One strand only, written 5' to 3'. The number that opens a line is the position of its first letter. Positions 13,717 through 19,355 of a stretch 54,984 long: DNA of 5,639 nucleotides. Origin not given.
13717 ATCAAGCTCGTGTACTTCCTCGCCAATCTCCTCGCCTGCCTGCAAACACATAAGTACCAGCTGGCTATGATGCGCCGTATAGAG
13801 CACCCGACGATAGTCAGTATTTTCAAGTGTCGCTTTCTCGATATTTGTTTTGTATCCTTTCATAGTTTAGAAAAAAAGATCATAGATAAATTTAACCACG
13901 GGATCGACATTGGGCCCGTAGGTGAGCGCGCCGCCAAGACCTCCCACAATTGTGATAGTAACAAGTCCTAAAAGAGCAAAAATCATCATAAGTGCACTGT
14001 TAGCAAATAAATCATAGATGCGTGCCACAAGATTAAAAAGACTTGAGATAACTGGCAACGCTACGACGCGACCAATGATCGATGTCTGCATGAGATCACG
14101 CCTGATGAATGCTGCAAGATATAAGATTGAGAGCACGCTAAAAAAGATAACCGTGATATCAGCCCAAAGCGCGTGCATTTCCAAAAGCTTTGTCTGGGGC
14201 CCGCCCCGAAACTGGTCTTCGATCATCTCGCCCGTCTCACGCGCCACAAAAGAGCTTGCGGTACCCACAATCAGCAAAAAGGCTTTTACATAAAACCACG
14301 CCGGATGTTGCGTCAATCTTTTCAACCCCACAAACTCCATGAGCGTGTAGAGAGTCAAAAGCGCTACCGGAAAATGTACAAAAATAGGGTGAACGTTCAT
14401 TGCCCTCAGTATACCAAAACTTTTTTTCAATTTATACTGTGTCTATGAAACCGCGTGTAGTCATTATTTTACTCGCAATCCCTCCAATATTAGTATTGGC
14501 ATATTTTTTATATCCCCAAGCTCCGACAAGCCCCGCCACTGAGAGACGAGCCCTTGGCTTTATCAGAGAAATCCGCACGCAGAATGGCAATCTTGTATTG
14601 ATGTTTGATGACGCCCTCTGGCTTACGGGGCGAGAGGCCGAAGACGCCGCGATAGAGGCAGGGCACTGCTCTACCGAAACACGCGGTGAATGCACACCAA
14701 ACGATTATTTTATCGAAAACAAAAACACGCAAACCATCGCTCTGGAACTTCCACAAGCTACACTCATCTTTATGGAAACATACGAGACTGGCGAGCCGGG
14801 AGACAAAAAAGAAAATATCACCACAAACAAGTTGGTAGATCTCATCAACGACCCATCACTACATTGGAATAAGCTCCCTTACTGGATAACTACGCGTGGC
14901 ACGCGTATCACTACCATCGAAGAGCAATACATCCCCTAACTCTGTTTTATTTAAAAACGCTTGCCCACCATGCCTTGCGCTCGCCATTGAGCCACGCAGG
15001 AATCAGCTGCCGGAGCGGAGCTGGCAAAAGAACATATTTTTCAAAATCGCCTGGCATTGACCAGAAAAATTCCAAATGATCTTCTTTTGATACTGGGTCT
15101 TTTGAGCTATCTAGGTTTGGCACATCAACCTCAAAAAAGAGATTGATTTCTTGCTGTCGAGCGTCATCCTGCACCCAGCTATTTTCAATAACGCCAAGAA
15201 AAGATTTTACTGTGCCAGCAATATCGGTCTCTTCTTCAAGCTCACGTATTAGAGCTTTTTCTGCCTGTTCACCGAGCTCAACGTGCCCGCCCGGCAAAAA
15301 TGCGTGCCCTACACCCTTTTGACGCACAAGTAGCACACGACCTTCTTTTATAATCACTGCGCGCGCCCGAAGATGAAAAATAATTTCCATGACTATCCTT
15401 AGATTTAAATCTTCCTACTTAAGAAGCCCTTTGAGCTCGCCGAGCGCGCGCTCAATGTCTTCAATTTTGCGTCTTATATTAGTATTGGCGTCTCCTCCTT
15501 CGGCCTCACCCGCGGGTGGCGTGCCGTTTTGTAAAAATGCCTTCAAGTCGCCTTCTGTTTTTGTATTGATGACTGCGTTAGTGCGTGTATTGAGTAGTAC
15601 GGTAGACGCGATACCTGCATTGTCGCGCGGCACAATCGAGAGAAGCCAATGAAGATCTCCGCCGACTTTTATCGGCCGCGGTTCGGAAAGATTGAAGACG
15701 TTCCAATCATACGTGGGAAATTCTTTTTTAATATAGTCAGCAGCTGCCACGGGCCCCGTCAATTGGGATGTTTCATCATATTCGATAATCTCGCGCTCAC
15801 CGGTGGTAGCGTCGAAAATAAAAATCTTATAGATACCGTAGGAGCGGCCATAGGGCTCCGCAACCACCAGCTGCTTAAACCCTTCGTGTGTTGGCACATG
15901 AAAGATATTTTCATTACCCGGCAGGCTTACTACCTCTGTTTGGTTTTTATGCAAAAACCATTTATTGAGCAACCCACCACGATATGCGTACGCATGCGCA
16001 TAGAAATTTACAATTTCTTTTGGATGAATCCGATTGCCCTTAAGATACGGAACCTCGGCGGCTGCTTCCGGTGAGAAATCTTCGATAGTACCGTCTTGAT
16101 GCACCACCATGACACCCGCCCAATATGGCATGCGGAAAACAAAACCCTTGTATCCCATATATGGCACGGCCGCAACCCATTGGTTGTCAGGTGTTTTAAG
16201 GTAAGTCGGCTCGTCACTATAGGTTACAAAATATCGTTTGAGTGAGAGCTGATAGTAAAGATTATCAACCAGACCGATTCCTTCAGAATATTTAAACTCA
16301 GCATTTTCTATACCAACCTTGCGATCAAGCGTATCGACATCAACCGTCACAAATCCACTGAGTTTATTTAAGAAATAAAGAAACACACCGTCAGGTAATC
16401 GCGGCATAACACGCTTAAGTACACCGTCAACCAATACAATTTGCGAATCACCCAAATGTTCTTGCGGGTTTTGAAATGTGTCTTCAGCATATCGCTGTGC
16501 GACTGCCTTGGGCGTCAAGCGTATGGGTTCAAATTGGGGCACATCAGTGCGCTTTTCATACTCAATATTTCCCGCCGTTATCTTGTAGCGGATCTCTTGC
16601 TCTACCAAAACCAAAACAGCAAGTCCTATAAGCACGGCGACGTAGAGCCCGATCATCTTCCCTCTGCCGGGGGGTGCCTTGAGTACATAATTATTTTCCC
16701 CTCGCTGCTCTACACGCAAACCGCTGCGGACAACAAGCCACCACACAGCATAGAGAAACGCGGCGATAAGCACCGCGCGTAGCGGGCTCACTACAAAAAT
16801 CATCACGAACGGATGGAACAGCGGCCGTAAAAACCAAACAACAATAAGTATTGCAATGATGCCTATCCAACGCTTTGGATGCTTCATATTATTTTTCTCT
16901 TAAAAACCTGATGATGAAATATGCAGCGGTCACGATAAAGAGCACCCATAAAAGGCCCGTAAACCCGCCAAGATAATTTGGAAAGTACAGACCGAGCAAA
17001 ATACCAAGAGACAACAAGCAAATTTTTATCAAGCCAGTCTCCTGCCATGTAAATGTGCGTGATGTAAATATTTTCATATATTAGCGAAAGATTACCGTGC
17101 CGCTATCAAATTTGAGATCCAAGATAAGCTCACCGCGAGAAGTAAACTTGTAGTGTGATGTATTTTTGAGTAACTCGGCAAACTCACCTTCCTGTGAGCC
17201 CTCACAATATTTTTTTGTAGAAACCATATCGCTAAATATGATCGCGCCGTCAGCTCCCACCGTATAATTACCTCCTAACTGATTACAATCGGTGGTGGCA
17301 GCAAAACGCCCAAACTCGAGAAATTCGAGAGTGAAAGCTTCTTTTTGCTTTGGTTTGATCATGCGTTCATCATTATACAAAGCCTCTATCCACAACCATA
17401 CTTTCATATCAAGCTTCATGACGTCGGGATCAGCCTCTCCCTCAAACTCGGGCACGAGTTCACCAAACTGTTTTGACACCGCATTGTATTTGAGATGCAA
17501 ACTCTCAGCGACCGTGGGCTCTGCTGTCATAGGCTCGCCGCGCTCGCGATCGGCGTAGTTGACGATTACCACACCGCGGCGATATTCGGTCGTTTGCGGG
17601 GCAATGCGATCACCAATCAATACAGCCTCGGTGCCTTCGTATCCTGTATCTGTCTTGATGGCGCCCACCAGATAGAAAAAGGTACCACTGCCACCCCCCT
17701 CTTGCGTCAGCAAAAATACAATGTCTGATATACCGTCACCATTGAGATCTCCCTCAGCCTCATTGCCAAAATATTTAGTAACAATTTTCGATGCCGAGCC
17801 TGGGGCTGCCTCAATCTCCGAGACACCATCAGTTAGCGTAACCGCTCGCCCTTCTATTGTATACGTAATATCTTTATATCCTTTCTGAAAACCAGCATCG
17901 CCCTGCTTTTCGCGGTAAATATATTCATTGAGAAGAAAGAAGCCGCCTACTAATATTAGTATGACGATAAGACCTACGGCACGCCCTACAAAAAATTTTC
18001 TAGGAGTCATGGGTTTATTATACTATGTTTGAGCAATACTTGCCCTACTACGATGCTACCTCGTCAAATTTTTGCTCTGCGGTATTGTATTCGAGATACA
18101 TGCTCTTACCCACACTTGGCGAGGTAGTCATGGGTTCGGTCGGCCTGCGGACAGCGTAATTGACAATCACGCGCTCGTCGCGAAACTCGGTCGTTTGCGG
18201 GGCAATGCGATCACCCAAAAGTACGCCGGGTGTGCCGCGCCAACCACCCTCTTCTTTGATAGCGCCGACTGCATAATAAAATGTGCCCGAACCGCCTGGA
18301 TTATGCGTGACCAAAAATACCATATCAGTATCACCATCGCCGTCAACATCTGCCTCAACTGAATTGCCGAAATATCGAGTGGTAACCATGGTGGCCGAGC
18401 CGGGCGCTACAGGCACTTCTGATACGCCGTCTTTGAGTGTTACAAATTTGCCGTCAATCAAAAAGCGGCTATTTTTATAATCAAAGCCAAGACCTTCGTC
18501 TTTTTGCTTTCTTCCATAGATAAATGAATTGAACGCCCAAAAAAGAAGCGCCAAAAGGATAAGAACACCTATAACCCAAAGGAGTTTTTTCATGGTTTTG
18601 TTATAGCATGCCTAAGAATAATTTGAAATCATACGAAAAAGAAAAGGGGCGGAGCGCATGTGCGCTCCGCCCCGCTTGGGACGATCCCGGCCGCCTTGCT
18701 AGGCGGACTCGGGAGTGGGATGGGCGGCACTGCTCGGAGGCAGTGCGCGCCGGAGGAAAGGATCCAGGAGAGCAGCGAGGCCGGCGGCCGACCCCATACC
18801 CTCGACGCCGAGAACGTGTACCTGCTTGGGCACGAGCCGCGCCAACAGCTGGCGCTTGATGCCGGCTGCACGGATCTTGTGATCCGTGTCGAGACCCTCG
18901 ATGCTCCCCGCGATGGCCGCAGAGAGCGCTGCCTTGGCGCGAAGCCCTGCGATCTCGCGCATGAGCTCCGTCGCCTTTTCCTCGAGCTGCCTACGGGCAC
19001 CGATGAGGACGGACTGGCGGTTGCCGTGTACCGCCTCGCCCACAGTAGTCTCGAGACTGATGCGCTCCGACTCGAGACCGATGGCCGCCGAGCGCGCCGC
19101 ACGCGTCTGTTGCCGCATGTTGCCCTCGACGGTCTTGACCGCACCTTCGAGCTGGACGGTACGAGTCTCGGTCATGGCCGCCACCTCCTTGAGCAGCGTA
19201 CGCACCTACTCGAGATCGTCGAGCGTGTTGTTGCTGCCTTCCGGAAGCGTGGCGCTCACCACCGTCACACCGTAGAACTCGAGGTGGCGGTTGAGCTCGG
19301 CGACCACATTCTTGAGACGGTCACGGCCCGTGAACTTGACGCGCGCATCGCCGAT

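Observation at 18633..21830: Sharply GC-rich 3.2-kb island encoding a flotillin-like/SPFH protein pair plus a coiled-coil protein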

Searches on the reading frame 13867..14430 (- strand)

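Call 66: search_protein_families(library=pfam, proteins=[window:13867-14430:-], max_evalue=1)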
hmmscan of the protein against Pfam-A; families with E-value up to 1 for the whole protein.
window:13867-14430:- (187 aa): 3 families
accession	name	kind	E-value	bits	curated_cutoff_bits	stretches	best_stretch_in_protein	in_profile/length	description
PF09990.14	DUF2231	-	3.2e-09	37.4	26.4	1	12-171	3-131/139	Predicted membrane protein (DUF2231)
PF01312.24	Bac_export_2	-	0.076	12.7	24.4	1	44-162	29-147/335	FlhB HrpN YscU SpaS Family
PF15701.10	DUF4668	-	0.078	13.2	27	0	41-62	86-107/162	Domain of unknown function (DUF4668)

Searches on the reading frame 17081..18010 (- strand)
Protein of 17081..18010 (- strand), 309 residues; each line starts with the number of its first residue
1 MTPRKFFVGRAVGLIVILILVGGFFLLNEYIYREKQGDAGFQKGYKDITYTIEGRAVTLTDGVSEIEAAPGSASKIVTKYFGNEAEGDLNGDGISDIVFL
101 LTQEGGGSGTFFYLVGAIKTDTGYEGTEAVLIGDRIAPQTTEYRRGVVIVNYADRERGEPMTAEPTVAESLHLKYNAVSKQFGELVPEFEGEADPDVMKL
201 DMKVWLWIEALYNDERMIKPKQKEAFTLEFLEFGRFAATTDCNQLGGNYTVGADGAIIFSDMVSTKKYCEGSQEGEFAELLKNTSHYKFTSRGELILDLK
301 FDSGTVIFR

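Call 28: search_protein_families(library=pfam, proteins=[window:17081-18010:-], max_evalue=0.01)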
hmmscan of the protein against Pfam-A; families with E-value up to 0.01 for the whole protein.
window:17081-18010:- (309 aa): 1 family
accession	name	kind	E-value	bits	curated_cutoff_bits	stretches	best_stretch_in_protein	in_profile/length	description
PF03724.22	META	-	8.8e-14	51.9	24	1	220-300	19-100/109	META domain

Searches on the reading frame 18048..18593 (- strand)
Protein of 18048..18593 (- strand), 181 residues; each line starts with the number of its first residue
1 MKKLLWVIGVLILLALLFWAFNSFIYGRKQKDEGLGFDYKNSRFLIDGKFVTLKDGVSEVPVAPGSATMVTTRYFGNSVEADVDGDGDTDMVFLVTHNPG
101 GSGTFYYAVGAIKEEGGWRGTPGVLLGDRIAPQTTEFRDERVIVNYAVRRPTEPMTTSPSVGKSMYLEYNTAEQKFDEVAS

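Call 13: find_encoding_contigs(protein=window:18048-18593:-, flank=10000, max_places=10)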
Protein window:18048-18593:- (181 aa): 5 contigs read that carry it; 3 places shown.
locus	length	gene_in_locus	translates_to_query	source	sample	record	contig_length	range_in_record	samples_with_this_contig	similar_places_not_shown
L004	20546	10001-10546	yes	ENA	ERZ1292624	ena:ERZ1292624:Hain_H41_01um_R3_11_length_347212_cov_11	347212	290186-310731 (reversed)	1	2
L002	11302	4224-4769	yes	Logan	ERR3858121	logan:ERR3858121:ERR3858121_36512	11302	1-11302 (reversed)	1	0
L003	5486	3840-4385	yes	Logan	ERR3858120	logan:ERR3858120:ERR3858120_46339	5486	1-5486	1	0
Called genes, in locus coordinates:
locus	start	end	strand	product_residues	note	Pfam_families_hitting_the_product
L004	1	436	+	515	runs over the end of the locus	PF09491:RE_AlwI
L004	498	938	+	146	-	-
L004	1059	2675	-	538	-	PF04024:PspC, PF22571:LiaI-LiaF-TM_PspC, PF10988:DUF2807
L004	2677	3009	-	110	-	PF03551:PadR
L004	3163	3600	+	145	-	PF06983:3-dmu-9_3-mt, PF00903:Glyoxalase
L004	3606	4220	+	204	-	-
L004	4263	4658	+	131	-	PF07237:DUF1428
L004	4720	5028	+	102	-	-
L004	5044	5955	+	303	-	PF00903:Glyoxalase (faint), PF06983:3-dmu-9_3-mt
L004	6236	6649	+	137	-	PF08818:DUF1801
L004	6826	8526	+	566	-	-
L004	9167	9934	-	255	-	-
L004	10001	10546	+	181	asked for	-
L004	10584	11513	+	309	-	PF03724:META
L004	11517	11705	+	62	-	-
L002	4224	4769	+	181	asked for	-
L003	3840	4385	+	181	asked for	-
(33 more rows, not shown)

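Call 27: find_homologous_proteins(query=window:18048-18593:-)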
Query window:18048-18593:- (181 aa): 2474 proteins with E <= 0.001 among 2623 candidates; the best 120 are listed.
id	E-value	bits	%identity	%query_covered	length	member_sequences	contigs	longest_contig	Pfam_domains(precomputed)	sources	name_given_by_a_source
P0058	3.4e-117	406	100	100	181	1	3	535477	-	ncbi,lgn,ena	ncbi:MAG: hypothetical protein AAB367_02690 [Patescibacteria group bacterium]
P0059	4.7e-77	276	68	99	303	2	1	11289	PF03724.23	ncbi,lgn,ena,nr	ncbi:MAG: META domain-containing protein [Candidatus Ryanbacteria bacterium]|nr:META domain-containi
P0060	1.3e-73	264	71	89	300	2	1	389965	PF03724.23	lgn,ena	-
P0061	3.4e-66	240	63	96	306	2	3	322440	PF03724.23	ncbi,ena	ncbi:MAG: META domain-containing protein [Patescibacteria group bacterium]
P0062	7.1e-63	229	59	96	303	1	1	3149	PF03724.23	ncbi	-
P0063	4.3e-61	224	61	90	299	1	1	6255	-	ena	-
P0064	2.1e-57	212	58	99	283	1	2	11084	-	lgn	-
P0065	3.0e-57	211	56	99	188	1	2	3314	-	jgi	jgi:hypothetical protein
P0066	1.7e-56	209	57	90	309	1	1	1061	PF03724.23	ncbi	-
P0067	2.3e-56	208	57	86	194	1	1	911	-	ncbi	-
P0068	8.0e-56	206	52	98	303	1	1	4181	PF03724.23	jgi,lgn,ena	-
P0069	1.4e-55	206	54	99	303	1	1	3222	PF03724.23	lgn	-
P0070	3.5e-55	204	56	95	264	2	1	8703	-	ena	-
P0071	5.7e-55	204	55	99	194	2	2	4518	-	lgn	-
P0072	6.2e-55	204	55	100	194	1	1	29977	-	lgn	-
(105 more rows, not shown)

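Call 28: search_protein_families(library=pfam, proteins=[window:18048-18593:-], max_evalue=0.01)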
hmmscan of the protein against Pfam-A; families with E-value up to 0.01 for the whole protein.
window:18048-18593:- (181 aa): 0 families

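Call 29: find_encoding_contigs(protein=P0060, flank=10000, max_places=3)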
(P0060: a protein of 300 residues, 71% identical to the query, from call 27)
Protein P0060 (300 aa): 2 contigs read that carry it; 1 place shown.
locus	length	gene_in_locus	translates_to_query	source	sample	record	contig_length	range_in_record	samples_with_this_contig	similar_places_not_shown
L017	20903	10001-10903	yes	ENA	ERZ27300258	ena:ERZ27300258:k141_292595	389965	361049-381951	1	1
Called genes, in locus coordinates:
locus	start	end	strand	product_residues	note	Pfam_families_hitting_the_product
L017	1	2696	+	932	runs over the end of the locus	PF20464:MmeI_N, PF20465:MmeI_hel, PF20473:MmeI_Mtase, PF07669:Eco57I, PF20466:MmeI_TRD, PF20467:MmeI_C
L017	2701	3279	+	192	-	PF01936:NYN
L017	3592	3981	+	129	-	PF13366:PDDEXK_3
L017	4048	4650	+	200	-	PF01872:RibD_C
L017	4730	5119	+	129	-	PF00293:NUDIX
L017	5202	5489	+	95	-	-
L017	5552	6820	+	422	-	PF00890:FAD_binding_2, PF01266:DAO (faint), PF01494:FAD_binding_3 (faint), PF03486:HI0933_like, PF05834:Lycopene_cycl (faint), PF07992:Pyr_redox_2, PF12831:FAD_oxidored, PF22780:HI0933_like_1st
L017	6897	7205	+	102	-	-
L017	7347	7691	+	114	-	PF01844:HNH, PF14279:HNH_5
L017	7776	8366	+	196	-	-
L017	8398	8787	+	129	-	PF07237:DUF1428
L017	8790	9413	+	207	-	PF06983:3-dmu-9_3-mt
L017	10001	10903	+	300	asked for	PF03724:META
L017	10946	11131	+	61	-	-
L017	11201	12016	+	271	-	-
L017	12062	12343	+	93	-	PF08922:DUF1905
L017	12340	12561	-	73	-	-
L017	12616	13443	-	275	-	PF02900:LigB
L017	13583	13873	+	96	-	PF07883:Cupin_2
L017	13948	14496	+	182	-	PF00578:AhpC-TSA, PF08534:Redoxin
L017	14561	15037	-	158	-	PF00127:Copper-bind, PF07731:Cu-oxidase_2 (faint), PF13473:Cupredoxin_1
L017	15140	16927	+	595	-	PF00009:GTP_EFTU, PF01926:MMR_HSR1 (weak), PF22042:EF-G_D2 (weak), PF03144:GTP_EFTU_D2, PF00679:EFG_C, PF21018:BipA_C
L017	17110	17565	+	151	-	-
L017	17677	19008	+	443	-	PF04851:ResIII, PF00270:DEAD, PF00271:Helicase_C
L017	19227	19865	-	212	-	-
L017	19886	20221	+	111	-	PF04993:TfoX_N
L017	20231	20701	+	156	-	PF04024:PspC, PF22570:LiaF-TM (weak), PF18917:LiaI-LiaF-like_TM1 (weak)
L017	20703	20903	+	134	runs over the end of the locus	PF22570:LiaF-TM (faint)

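Call 30: find_encoding_contigs(protein=P0061, flank=10000, max_places=3)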
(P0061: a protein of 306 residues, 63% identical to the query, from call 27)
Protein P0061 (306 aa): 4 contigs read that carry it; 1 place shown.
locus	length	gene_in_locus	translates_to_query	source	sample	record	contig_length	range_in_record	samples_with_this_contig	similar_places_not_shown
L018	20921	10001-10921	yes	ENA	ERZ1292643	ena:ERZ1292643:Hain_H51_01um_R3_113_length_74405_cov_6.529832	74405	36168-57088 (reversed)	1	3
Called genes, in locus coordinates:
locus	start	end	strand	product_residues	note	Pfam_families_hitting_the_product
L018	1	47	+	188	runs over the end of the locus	PF23477:zf_Tbcl_2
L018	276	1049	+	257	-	-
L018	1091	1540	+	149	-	-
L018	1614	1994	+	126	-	PF00903:Glyoxalase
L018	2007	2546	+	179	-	PF01936:NYN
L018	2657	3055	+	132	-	PF03073:TspO_MBR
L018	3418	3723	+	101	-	-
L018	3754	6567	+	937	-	PF04313:HSDR_N (faint), PF02384:N6_Mtase, PF20473:MmeI_Mtase, PF07669:Eco57I, PF12950:TaqI_C (weak)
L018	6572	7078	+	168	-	-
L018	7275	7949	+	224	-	PF12844:HTH_19, PF24250:HVO_2718 (weak), PF01381:HTH_3, PF13274:SocA_Panacea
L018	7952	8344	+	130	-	-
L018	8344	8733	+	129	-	PF13366:PDDEXK_3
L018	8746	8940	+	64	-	-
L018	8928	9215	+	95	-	-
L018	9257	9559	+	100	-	PF08922:DUF1905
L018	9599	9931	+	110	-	-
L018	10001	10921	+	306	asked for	PF03724:META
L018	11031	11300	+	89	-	-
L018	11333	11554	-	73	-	-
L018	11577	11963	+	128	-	PF07883:Cupin_2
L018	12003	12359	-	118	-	-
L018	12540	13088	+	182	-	PF00578:AhpC-TSA, PF08534:Redoxin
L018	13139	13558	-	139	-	PF18914:DUF5666 (weak)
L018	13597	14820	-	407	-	PF12704:MacB_PCD, PF02687:FtsX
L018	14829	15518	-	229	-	PF02463:SMC_N (faint), PF00005:ABC_tran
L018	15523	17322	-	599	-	PF25917:BSH_RND (weak), PF25973:BSH_CzcB (faint), PF25954:Beta-barrel_RND_2 (faint), PF25990:Beta-barrel_YknX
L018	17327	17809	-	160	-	-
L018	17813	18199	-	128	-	-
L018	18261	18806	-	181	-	PF04542:Sigma70_r2, PF08281:Sigma70_r4_2, PF04545:Sigma70_r4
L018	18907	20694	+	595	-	PF00009:GTP_EFTU, PF01926:MMR_HSR1 (weak), PF22042:EF-G_D2 (weak), PF03144:GTP_EFTU_D2, PF00679:EFG_C, PF21018:BipA_C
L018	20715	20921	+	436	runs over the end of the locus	PF04851:ResIII, PF00270:DEAD, PF00271:Helicase_C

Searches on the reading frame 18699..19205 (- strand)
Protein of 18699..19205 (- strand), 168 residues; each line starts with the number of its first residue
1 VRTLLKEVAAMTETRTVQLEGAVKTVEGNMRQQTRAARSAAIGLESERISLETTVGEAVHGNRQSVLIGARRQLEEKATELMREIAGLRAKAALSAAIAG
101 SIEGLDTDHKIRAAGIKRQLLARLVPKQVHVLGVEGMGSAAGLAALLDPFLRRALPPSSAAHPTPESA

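Call 3: search_protein_families(library=pfam, proteins=[window:18699-19205:-], max_evalue=1)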
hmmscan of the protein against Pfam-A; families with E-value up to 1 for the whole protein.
window:18699-19205:- (168 aa): 0 families

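Call 15: search_protein_families(library=padloc, proteins=[window:18699-19175:-], max_evalue=1)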
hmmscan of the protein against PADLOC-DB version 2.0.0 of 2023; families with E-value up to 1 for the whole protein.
window:18699-19175:- (158 aa): 0 families
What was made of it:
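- No PADLOC model matches any of the three ORFs (call 15).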

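Call 16: search_protein_families(library=ncbifam, proteins=[window:18699-19175:-], max_evalue=1)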
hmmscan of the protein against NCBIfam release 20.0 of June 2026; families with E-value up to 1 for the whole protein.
window:18699-19175:- (158 aa): 0 families
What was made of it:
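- Closest known: Flotillin-1/2 and bacterial flotillins. Different: No Flot-domain or flotillin family model matches (calls 3, 16).
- Checked: (3) 'Flotillin-like' holds only at the level of fold and architecture; no Flot-domain or flotillin family model matches (calls 3, 16).
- The cassette contains no enzymatic effector domain (calls 3, 16).
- Tried and rejected: NCBIfam and PADLOC gave no usable family (calls 15, 16).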

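Call 62: list_cluster_members(proteins=[P0016, window:18699-19175:-, window:19206-20054:-])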
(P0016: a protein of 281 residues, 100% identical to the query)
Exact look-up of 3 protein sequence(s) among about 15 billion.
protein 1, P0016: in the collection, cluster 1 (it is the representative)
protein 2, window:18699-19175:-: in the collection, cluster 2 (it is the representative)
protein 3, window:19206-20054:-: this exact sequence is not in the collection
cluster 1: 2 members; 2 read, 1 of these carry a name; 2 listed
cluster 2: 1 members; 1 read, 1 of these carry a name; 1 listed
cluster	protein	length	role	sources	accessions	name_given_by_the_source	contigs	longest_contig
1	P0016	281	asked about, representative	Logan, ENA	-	-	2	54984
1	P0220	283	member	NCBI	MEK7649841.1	MAG: SPFH domain-containing protein [Patescibacteria group bacterium]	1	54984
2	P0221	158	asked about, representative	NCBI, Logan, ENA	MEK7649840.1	MAG: hypothetical protein AAB367_02695 [Patescibacteria group bacterium]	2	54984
